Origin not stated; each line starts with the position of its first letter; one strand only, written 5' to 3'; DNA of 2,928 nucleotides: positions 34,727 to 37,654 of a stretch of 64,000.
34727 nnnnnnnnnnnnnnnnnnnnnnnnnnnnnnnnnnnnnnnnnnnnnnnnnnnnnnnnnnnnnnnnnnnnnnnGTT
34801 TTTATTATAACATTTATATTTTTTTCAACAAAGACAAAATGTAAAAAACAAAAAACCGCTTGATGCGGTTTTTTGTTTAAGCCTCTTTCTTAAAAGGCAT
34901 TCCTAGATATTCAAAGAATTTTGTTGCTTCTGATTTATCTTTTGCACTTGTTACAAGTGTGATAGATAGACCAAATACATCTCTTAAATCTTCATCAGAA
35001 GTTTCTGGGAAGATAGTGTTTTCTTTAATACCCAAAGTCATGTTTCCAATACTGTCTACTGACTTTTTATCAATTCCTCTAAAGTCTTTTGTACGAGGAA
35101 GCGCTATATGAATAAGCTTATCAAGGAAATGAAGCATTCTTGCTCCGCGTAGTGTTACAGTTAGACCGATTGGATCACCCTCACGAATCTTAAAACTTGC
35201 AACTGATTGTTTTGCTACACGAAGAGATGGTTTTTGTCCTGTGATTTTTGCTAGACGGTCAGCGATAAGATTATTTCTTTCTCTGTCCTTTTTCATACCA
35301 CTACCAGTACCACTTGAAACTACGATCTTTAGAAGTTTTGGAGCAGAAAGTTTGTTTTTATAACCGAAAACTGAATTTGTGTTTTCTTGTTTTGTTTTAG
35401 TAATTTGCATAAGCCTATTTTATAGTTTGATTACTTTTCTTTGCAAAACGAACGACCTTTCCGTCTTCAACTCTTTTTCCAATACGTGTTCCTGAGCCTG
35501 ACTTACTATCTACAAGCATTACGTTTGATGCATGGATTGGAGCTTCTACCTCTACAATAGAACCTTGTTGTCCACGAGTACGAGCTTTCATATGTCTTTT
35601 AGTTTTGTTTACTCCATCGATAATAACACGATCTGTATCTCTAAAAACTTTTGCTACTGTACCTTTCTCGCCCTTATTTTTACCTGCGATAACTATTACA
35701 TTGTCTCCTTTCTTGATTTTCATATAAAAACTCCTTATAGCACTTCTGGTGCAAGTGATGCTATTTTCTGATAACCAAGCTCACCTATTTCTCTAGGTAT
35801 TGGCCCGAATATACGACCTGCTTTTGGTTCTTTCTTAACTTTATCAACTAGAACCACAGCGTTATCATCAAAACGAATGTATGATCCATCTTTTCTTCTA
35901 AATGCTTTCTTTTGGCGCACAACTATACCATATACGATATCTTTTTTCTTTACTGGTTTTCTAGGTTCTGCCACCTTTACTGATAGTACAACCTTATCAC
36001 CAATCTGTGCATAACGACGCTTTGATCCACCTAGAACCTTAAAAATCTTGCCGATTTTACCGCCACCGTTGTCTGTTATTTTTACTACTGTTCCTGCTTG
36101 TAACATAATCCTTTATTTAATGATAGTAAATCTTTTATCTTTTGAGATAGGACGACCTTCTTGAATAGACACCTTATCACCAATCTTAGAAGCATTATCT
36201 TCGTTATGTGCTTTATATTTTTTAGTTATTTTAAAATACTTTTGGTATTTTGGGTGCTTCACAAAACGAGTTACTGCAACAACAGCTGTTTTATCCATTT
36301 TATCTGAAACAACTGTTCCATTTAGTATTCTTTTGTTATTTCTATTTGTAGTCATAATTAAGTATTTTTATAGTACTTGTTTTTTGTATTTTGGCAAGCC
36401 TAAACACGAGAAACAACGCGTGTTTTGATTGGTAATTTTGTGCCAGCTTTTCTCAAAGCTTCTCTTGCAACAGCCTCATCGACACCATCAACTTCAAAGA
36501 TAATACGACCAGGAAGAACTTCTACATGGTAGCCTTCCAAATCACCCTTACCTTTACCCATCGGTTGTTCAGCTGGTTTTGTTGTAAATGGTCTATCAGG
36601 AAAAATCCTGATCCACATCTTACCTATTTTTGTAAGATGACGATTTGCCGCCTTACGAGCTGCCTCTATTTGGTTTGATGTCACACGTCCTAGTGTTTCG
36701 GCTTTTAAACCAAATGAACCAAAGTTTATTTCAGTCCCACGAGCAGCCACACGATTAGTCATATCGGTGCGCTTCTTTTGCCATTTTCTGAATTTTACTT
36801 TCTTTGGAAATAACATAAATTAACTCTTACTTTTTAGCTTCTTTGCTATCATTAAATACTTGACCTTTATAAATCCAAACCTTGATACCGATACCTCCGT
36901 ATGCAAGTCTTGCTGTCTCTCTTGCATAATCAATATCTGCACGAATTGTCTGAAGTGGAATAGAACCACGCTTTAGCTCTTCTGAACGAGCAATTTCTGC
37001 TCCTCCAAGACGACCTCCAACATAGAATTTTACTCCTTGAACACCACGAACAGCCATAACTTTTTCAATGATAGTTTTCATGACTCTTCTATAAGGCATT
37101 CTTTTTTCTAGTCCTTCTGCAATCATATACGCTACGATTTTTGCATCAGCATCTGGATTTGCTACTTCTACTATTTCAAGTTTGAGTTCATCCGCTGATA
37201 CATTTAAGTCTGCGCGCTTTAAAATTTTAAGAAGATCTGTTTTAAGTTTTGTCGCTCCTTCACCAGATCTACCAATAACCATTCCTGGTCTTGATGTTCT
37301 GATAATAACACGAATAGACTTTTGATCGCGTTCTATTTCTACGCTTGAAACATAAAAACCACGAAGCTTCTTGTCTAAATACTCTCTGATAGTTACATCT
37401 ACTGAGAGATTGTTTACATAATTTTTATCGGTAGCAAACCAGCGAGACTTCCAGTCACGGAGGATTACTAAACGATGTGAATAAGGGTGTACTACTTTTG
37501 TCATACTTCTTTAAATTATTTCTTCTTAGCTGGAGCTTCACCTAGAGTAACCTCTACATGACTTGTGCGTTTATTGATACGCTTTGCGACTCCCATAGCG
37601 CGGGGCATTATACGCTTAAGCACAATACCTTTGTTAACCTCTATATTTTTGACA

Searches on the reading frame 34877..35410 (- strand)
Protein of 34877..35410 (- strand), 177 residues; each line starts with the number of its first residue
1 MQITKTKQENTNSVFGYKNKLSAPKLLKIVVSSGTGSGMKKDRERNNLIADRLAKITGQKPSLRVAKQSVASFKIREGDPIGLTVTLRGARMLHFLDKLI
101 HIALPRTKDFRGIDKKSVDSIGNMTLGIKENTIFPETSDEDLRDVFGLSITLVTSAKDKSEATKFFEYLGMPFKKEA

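Call 34: search_protein_families(library=pfam, proteins=[window:34877-35410:-], max_evalue=0.001)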
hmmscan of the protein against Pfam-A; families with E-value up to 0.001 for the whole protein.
window:34877-35410:- (177 aa): 2 families
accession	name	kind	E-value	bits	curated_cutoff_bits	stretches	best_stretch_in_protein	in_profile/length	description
PF00673.26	Ribosomal_L5_C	-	5.9e-30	103.7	27.8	1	80-173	1-94/94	ribosomal L5P family C-terminus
PF00281.24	Ribosomal_L5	-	1.6e-12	47.9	34.9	1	19-76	1-57/57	Ribosomal protein L5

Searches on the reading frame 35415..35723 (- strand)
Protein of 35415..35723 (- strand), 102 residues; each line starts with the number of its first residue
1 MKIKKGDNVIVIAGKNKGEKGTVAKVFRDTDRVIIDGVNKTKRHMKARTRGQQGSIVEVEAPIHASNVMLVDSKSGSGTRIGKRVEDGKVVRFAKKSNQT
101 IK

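Call 34: search_protein_families(library=pfam, proteins=[window:35415-35723:-], max_evalue=0.001)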
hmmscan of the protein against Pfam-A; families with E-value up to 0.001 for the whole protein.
window:35415-35723:- (102 aa): 4 families
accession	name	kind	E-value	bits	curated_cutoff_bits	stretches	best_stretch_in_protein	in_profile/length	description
PF17136.10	ribosomal_L24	-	8.7e-25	87.3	27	1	38-101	1-65/65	Ribosomal proteins 50S L24/mitochondrial 39S L24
PF00467.35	KOW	-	7.8e-10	38.6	22.3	1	5-36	1-32/32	KOW motif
PF22682.2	Ribosomal_uL24m-like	-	4.7e-06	26.7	29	1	4-75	2-75/223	Large ribosomal subunit protein uL24m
PF23291.1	KOW4_SPT5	-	0.00033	20.9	27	1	2-29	8-35/55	Transcription elongation factor SPT5, fourth KOW domain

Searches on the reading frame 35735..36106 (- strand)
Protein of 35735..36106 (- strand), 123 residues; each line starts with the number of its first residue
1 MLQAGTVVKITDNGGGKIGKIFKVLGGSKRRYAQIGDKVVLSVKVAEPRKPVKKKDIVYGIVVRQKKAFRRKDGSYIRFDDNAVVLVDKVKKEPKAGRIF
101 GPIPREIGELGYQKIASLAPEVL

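Call 34: search_protein_families(library=pfam, proteins=[window:35735-36106:-], max_evalue=0.001)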
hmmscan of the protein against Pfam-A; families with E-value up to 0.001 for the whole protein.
window:35735-36106:- (123 aa): 1 family
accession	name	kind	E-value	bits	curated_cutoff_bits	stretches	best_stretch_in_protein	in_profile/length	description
PF00238.24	Ribosomal_L14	-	1e-42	145.4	23.6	1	1-123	1-122/122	Ribosomal protein L14p/L23e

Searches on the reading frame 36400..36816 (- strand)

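Call 34: search_protein_families(library=pfam, proteins=[window:36400-36816:-], max_evalue=0.001)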
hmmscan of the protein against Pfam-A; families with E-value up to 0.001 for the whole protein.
window:36400-36816:- (138 aa): 1 family
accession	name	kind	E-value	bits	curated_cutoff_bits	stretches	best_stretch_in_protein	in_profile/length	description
PF00252.24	Ribosomal_L16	-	2.4e-44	150.9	27.9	1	4-135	1-132/132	Ribosomal protein L16p/L10e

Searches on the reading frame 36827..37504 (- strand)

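Call 34: search_protein_families(library=pfam, proteins=[window:36827-37504:-], max_evalue=0.001)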
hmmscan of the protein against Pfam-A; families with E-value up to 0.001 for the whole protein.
window:36827-37504:- (225 aa): 2 families
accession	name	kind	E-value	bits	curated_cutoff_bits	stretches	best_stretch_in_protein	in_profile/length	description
PF00189.25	Ribosomal_S3_C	-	1e-28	100.1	34.1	1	128-211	1-83/83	Ribosomal protein S3, C-terminal domain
PF07650.23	KH_2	-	1.4e-14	54.1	22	1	39-118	2-77/78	KH domain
